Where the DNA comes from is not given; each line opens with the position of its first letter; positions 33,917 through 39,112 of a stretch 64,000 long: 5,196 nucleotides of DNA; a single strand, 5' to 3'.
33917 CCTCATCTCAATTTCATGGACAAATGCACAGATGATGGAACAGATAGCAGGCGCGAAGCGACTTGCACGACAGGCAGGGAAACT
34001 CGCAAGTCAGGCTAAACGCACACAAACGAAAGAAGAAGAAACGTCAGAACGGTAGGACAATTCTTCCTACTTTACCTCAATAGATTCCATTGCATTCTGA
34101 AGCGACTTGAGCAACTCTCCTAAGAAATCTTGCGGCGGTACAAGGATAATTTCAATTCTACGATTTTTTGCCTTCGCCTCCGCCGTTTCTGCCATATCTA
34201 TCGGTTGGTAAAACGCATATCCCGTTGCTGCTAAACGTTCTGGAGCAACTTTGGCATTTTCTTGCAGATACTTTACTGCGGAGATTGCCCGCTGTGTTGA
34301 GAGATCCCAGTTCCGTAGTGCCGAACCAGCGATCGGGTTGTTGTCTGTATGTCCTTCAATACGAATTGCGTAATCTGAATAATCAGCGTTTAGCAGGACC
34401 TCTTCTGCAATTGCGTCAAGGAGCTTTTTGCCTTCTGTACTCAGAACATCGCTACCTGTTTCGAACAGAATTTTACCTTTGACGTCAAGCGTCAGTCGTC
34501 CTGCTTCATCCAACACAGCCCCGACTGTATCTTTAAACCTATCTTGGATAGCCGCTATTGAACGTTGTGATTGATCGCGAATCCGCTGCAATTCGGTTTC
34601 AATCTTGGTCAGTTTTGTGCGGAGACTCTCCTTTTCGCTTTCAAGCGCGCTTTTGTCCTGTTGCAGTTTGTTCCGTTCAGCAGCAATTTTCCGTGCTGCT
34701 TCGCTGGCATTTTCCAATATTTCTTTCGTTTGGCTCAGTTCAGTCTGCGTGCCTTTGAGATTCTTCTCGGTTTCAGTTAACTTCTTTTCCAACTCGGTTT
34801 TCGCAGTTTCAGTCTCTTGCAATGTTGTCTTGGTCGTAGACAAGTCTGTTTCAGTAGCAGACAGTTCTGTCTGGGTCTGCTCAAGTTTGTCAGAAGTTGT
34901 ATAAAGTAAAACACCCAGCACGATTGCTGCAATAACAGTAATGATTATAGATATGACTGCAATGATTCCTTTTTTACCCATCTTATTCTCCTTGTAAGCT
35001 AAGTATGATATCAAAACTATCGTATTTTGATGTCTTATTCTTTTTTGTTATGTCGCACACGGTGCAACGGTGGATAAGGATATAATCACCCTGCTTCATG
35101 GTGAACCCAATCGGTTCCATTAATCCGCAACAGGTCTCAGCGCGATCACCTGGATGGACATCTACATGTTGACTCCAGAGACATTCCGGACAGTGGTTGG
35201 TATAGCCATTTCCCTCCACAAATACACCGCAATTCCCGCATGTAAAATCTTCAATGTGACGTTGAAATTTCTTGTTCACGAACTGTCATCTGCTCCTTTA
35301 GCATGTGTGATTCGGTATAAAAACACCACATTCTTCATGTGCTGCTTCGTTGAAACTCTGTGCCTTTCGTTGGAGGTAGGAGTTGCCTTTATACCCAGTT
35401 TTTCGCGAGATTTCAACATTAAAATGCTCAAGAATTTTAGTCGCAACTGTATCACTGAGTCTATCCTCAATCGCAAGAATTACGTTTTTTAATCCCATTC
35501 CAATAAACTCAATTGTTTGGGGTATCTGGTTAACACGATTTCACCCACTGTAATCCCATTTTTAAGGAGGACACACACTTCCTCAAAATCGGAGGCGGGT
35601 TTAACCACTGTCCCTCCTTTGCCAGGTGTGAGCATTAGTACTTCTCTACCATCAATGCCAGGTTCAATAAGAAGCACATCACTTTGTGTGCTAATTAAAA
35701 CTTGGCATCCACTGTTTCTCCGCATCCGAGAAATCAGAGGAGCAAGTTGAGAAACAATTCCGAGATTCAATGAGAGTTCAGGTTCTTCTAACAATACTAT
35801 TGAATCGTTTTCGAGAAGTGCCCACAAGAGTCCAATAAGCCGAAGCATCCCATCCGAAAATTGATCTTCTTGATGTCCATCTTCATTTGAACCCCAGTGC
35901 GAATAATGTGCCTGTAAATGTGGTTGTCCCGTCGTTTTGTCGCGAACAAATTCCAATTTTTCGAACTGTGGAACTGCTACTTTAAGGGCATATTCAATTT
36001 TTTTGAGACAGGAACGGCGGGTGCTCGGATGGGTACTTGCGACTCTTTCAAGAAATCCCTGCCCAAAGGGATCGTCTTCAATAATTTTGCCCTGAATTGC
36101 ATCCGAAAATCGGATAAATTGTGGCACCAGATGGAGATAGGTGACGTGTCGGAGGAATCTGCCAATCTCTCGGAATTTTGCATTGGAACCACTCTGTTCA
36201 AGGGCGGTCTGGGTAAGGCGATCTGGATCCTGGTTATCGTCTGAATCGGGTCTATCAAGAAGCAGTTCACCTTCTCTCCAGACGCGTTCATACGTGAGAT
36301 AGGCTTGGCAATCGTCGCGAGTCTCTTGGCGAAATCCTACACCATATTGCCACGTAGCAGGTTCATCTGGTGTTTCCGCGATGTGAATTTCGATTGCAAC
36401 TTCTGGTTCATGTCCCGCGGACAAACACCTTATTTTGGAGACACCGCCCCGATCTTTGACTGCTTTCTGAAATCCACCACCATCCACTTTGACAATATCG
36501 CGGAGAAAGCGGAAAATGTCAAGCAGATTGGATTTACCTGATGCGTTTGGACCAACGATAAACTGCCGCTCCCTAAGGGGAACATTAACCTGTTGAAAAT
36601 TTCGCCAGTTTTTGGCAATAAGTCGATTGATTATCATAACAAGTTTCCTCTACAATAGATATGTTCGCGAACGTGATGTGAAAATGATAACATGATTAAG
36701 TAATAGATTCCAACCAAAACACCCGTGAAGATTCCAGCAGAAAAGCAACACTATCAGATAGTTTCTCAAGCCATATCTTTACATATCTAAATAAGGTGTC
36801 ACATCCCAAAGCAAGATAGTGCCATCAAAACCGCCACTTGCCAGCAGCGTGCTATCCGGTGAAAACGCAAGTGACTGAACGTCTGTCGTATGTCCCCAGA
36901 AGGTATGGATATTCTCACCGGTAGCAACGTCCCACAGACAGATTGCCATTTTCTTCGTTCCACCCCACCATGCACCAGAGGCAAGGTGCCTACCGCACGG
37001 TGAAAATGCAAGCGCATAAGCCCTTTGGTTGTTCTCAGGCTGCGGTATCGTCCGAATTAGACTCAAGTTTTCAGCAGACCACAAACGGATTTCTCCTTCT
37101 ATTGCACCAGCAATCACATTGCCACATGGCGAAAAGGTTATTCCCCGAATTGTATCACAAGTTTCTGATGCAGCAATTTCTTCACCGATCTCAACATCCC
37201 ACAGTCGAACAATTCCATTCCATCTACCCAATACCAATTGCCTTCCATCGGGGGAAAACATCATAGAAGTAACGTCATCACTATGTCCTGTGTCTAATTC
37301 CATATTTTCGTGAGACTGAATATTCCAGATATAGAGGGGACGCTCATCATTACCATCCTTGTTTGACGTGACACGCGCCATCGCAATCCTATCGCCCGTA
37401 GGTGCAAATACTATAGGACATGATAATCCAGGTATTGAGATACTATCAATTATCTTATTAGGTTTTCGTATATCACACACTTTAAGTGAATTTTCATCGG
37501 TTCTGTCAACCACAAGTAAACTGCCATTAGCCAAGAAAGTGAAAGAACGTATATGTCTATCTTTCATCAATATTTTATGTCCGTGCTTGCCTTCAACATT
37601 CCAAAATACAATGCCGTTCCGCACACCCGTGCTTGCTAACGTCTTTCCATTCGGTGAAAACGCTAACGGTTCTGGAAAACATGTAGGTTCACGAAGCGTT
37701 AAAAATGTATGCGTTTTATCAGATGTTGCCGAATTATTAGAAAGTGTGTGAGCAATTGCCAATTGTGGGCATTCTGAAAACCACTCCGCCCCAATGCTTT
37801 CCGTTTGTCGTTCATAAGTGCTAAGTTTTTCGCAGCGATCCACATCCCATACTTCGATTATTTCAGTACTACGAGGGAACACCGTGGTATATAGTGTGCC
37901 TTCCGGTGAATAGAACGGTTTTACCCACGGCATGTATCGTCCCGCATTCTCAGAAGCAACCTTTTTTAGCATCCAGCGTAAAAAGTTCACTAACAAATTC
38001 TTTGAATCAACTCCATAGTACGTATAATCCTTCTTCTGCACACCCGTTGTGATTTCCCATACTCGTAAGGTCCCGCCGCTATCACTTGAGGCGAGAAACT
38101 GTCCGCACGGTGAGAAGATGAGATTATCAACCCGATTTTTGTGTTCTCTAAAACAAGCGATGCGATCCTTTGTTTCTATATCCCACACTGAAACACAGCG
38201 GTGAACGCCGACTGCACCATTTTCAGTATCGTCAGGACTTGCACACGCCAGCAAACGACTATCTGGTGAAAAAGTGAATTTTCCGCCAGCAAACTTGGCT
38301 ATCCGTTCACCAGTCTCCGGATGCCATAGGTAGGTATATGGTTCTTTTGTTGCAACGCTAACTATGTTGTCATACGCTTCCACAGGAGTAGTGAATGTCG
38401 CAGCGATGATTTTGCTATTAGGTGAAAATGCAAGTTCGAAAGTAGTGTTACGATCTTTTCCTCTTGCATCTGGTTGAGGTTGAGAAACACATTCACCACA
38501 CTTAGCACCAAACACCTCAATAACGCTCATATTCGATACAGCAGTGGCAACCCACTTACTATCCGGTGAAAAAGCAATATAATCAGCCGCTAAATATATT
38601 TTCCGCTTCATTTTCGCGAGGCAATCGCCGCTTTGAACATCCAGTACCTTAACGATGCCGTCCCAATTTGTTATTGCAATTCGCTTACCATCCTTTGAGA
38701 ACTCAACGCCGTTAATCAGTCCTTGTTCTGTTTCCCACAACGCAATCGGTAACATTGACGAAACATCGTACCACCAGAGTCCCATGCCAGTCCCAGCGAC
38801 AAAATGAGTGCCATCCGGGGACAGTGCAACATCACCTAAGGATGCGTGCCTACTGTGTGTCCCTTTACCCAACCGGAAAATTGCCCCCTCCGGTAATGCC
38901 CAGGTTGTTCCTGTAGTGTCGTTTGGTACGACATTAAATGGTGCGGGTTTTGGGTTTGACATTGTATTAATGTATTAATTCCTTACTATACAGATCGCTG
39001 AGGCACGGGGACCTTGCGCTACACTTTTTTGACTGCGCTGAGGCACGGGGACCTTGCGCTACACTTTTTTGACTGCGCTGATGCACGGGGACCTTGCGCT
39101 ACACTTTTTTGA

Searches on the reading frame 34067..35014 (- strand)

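Call 10: search_protein_families(library=pfam, proteins=[window:34067-35014:-])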
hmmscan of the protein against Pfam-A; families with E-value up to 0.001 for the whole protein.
window:34067-35014:- (315 aa): 2 families
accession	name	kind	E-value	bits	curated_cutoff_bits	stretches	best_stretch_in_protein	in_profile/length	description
PF00691.25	OmpA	-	5.4e-19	68.8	27.2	1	183-285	1-98/98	OmpA family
PF19220.6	Rod_CreS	-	0.00043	19.9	100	1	36-151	14-129/359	Crescentin, rod domain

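Call 53: search_protein_families(library=padloc, proteins=[window:34067-35014:-], max_evalue=0.001)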
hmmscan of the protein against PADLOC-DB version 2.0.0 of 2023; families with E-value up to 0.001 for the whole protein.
window:34067-35014:- (315 aa): 28 families (the best 25 are shown)
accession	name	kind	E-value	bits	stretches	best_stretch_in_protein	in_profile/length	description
PDLC00651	ZorB3|ZorB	-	2.8e-19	67.5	1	137-295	47-206/215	MotB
PDLC00609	ZorB1|ZorB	-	6.1e-18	63.2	1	132-291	45-214/232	MotB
PDLC00610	ZorB1|ZorB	-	9.8e-16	56.1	1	216-295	149-240/254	MotB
PDLC00608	ZorB1|ZorB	-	1.6e-15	55.1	1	150-291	65-225/243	MotB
PDLC00612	ZorB1|ZorB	-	3.2e-14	51.2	1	216-309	186-284/293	MotB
PDLC00641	ZorB2|ZorB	-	2.5e-11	41.7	1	147-289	58-220/238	MotB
PDLC00551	JetC2|JetC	-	1.4e-06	24.5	1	39-253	871-1081/1365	DUF3584 domain; MukB-like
PDLC02726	PbeC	-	2.4e-06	24.3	1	43-146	180-282/637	PbeC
PDLC00581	JetC3|JetC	-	4e-06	22.9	1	39-163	790-916/1473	DUF3584 domain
PDLC03859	LmuB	-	9.9e-06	23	1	42-179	353-487/611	-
PDLC00507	JetC1|JetC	-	2.6e-05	20.8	1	42-173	257-387/1215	DUF3584 domain; MukB-like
PDLC00580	JetC3|JetC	-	3.2e-05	20.4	1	41-155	262-376/1068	DUF3584 domain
PDLC00512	JetC1|JetC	-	5.8e-05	19.3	1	41-169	695-825/1123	DUF3584 domain; MukB-like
PDLC00553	JetC2|JetC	-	6.3e-05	19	1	43-158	841-956/1361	DUF3584 domain; MukB-like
PDLC00519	JetC1|JetC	-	8.5e-05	18.9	1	53-159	260-368/1097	DUF3584 domain; MukB-like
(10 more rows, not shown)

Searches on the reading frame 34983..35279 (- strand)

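Call 53: search_protein_families(library=padloc, proteins=[window:34983-35279:-], max_evalue=0.001)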
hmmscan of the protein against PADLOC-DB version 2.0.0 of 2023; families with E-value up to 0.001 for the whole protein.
window:34983-35279:- (98 aa): 0 families

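Call 54: search_protein_families(library=pfam, proteins=[window:34983-35279:-], max_evalue=0.0001)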
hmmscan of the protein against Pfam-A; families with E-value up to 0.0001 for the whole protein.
window:34983-35279:- (98 aa): 1 family
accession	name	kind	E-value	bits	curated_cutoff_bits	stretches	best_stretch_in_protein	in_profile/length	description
PF12647.12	RNHCP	-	4.4e-28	97.5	24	1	10-90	2-87/90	RNHCP domain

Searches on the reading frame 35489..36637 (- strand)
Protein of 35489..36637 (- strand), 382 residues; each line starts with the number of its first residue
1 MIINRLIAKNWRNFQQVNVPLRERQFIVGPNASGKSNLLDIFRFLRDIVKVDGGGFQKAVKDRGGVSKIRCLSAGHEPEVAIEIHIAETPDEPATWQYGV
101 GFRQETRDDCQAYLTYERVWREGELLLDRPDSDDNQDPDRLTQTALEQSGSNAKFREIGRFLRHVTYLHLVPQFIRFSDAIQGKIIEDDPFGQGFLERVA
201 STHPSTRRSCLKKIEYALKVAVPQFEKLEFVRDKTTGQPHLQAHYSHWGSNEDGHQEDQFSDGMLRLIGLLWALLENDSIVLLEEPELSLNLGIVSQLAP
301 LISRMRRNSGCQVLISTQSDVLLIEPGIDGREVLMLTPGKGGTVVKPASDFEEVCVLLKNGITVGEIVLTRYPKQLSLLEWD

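Call 10: search_protein_families(library=pfam, proteins=[window:35489-36637:-])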
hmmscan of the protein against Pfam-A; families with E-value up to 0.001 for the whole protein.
window:35489-36637:- (382 aa): 5 families
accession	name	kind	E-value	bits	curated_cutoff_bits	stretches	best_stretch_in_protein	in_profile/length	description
PF13304.12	AAA_21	-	7e-33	115.4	27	1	26-323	3-303/304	AAA domain, putative AbiEii toxin, Type IV TA system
PF13175.12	AAA_15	-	3.9e-12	46.9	32.1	1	1-46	1-48/374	AAA ATPase domain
PF02463.25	SMC_N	-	1.2e-07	31.8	40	1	3-44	2-46/220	RecF/RecN/SMC N terminal domain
PF13555.12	AAA_29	-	5.7e-06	26.4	27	1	5-40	3-40/61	P-loop containing region of AAA domain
PF00005.33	ABC_tran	-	4.4e-05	24.5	25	0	18-42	7-31/137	ABC transporter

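Call 53: search_protein_families(library=padloc, proteins=[window:35489-36637:-], max_evalue=0.001)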
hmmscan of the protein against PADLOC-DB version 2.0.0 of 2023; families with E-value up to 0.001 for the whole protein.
window:35489-36637:- (382 aa): 64 families (the best 25 are shown)
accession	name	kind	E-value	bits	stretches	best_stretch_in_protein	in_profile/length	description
PDLC04180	HEC-01A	-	3.3e-136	452.4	1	1-373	1-371/382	-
PDLC04178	HEC-01A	-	1.5e-38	130.9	1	2-367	8-374/399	-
PDLC02980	AriA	-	5.8e-30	103.3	1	26-323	3-303/304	-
PDLC04182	HEC-01A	-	4.1e-28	96.5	2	135-370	167-397/406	-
PDLC04175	HEC-01A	-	1.1e-27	95.1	1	3-324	6-313/363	-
PDLC04177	HEC-01A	-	1.5e-18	65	2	9-106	11-105/393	-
PDLC04176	HEC-01A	-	2.1e-18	64.9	1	1-350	1-346/371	-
PDLC02335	AbiLi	-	2.1e-18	64.5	1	5-351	52-265/326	AbiLi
PDLC04144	HEC-01B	-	2.5e-18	64.3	2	1-87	1-84/395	-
PDLC04183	HEC-01A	-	3.4e-18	63.9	1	5-94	7-92/402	-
PDLC04135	mad3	-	5.5e-17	60.3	2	3-47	2-47/374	mads_3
PDLC04179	HEC-01A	-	3.2e-16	57.5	2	3-86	2-82/459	-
PDLC04391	PDC-M07A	-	2.8e-14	51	1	3-71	2-68/412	-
PDLC04541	PDC-M25A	-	6.3e-14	49.8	1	3-323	2-310/380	-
PDLC02979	AriA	-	1.3e-13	49.6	1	1-45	1-46/373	-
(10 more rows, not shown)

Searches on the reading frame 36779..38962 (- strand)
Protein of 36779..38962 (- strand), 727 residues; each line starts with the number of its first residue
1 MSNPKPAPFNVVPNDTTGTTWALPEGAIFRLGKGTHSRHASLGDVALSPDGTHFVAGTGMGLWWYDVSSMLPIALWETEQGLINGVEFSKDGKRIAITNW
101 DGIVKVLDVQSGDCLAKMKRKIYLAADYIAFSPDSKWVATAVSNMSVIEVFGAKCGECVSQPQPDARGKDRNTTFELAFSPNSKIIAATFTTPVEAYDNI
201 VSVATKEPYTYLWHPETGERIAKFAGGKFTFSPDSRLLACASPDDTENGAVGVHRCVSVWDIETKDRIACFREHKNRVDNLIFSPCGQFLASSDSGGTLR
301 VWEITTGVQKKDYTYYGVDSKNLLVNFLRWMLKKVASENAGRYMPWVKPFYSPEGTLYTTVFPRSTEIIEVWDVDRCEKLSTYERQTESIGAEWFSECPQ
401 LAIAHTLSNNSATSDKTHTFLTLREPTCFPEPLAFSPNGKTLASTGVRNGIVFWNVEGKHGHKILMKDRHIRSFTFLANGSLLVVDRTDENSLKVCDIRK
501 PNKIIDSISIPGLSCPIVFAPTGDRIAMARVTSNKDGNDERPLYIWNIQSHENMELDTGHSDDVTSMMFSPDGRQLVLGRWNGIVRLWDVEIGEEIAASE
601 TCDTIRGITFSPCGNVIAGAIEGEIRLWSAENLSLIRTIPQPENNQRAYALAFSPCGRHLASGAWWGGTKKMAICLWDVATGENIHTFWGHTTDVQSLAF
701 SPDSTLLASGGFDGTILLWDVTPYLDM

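Call 10: search_protein_families(library=pfam, proteins=[window:36779-38962:-])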
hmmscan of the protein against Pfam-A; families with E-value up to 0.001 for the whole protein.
window:36779-38962:- (727 aa): 43 families (the best 25 are shown)
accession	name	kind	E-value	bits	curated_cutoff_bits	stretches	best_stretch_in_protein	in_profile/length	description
PF25174.1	Beta-prop_THOC3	-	7.3e-65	219.1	305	4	541-721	69-242/272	THOC3 beta-propeller domain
PF25173.1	Beta-prop_WDR3_1st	-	4.7e-48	163.7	154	4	616-722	3-101/184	WDR3 first beta-propeller domain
PF24814.1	WD40_Prp19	-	6.2e-48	163.7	320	4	603-721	92-206/281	Prp19 WD40 domain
PF00400.38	WD40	-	6e-47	156.5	27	3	682-720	1-39/39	WD domain, G-beta repeat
PF24817.1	WD40_WDHD1_1st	-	3.2e-42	145.2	109.9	3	543-687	110-259/291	WDHD1 first WD40 domain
PF24807.1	WD40_CDC20-Fz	-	1.5e-37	130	200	2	543-722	31-210/292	CDC20/Fizzy WD40 domain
PF23414.1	Beta-prop_EML_2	-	1.2e-36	126.9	90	5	620-722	17-111/266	Echinoderm microtubule-associated protein second beta-propeller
PF25175.1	Beta-prop_WDR5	-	1.3e-33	116.9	250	3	538-661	71-195/296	WDR5 beta-propeller domain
PF25168.1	Beta-prop_WDR36-Utp21_2nd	-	2.2e-32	113.1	84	3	555-631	234-312/335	WDR36/Utp21 second beta-propeller domain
PF12894.13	ANAPC4_WD40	-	3e-29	101.5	22.9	0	78-119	36-77/91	Anaphase-promoting complex subunit 4 WD40 domain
PF25391.1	WD40_Gbeta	-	5.3e-26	91.9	150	2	656-722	148-214/340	G protein beta WD-40 repeat protein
PF24105.1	Beta-prop_CAF1B_HIR1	-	6.7e-26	91.6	80.5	3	558-637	127-208/383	CAF1B/HIR1 beta-propeller domain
PF25172.1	Beta-prop_WDR3_2nd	-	1.5e-24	87.2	140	1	605-722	2-110/293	WDR3 second beta-propeller domain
PF24796.1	WDR55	-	6.1e-23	81.7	200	1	603-721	8-124/296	WDR55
PF24780.1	WD40_MABP1-WDR62_1st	-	3.7e-22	79.5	496.3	1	649-714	42-104/328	MABP1/WDR62 first WD40 domain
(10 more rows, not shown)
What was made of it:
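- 36779..38962 (-): WD40 beta-propeller gene, the cistron downstream of the array. Pfam WD40 E 6e-47 and many beta-propeller models (call 10).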

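Call 13: find_encoding_contigs(protein=window:36779-38962:-, flank=6000, max_places=10)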
Protein window:36779-38962:- (727 aa): no gene with exactly this product is on record in the collection.

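Call 53: search_protein_families(library=padloc, proteins=[window:36779-38962:-], max_evalue=0.001)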
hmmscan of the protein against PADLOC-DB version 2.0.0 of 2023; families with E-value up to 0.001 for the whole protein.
window:36779-38962:- (727 aa): 1 family
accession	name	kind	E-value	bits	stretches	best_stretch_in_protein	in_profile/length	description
PDLC02919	HEAT-ARM_XIII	-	2e-05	20.2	1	531-722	25-197/1972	-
